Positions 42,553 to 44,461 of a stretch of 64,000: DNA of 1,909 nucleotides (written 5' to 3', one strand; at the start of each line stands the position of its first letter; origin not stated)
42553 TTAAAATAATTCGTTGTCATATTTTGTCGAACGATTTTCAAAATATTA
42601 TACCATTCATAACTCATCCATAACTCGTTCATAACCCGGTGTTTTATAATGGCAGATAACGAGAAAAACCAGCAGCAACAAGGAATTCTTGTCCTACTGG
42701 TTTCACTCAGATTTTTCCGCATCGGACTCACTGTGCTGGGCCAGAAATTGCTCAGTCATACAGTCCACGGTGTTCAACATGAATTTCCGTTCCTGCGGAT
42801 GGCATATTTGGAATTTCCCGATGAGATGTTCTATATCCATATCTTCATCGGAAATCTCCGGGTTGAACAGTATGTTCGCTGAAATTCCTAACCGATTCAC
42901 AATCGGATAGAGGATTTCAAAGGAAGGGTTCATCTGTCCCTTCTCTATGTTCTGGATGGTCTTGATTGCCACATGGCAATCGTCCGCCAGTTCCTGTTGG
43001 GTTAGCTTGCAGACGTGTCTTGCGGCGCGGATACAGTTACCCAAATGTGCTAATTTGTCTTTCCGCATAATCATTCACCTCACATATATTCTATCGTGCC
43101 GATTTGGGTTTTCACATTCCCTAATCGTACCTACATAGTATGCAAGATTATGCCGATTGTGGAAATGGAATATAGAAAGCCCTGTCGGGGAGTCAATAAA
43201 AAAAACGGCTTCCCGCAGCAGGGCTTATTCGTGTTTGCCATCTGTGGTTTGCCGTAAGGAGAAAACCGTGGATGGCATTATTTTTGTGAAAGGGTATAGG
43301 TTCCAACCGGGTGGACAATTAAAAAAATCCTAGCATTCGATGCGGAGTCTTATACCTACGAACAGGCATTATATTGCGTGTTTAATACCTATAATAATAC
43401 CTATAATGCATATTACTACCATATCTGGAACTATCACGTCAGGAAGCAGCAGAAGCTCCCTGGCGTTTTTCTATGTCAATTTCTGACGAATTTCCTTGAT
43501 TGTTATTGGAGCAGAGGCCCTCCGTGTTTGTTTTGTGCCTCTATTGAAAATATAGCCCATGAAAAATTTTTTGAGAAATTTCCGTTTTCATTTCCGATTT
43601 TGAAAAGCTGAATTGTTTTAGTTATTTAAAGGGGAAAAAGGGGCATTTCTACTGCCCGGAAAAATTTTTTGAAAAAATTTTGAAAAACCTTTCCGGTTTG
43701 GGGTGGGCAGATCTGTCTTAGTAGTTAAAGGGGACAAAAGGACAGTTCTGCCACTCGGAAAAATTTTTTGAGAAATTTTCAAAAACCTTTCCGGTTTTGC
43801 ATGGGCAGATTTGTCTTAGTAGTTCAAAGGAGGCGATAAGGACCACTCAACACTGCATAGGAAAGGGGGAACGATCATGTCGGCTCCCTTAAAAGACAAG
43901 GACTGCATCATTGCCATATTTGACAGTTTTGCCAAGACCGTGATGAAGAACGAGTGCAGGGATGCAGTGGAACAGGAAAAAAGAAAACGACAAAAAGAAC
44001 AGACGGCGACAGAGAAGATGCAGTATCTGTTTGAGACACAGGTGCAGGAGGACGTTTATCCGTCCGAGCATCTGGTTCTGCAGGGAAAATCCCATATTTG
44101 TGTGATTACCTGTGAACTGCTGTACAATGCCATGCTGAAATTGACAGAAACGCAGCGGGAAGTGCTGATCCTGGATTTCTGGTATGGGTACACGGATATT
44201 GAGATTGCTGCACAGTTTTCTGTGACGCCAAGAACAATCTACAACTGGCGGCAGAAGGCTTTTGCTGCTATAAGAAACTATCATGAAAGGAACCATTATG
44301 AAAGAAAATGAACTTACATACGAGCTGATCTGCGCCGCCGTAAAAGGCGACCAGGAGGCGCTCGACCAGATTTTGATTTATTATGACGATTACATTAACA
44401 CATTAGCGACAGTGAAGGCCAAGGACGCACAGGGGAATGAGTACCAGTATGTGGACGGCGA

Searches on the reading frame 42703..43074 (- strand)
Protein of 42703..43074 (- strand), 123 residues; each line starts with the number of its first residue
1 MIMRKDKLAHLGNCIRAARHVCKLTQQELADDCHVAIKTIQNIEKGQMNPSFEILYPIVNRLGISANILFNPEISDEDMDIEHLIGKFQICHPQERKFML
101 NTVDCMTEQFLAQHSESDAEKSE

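Call 12: search_protein_families(library=pfam, proteins=[window:42703-43074:-], max_evalue=0.001)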
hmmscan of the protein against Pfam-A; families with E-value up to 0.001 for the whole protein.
window:42703-43074:- (123 aa): 3 families
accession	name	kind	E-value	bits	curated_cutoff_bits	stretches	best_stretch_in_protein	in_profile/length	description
PF12844.13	HTH_19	-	1.2e-10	41.5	30.2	1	12-71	1-60/64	Helix-turn-helix domain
PF01381.28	HTH_3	-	1.5e-09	38.2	23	1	22-67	8-53/55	Helix-turn-helix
PF13560.12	HTH_31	-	3.3e-05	24.5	27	1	10-64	1-56/64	Helix-turn-helix domain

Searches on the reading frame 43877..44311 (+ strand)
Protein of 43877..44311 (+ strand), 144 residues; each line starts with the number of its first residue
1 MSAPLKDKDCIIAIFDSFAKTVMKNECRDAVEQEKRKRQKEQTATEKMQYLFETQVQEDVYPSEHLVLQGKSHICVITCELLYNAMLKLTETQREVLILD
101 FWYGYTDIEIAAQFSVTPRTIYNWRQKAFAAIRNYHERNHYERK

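Call 12: search_protein_families(library=pfam, proteins=[window:43877-44311:+], max_evalue=0.001)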
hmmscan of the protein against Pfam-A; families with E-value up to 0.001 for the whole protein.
window:43877-44311:+ (144 aa): 4 families
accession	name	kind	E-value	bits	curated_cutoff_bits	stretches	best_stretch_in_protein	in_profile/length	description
PF08281.18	Sigma70_r4_2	-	2e-09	37.4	25.7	1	80-131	2-53/54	Sigma-70, region 4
PF04545.22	Sigma70_r4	-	4.4e-05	23.3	24.1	1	85-133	1-49/50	Sigma-70, region 4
PF13384.12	HTH_23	-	0.00015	22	24.6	1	96-126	8-39/50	Homeodomain-like domain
PF06056.18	Terminase_5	-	0.00068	20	20.3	0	101-127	10-36/58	Putative ATPase subunit of terminase (gpP-like)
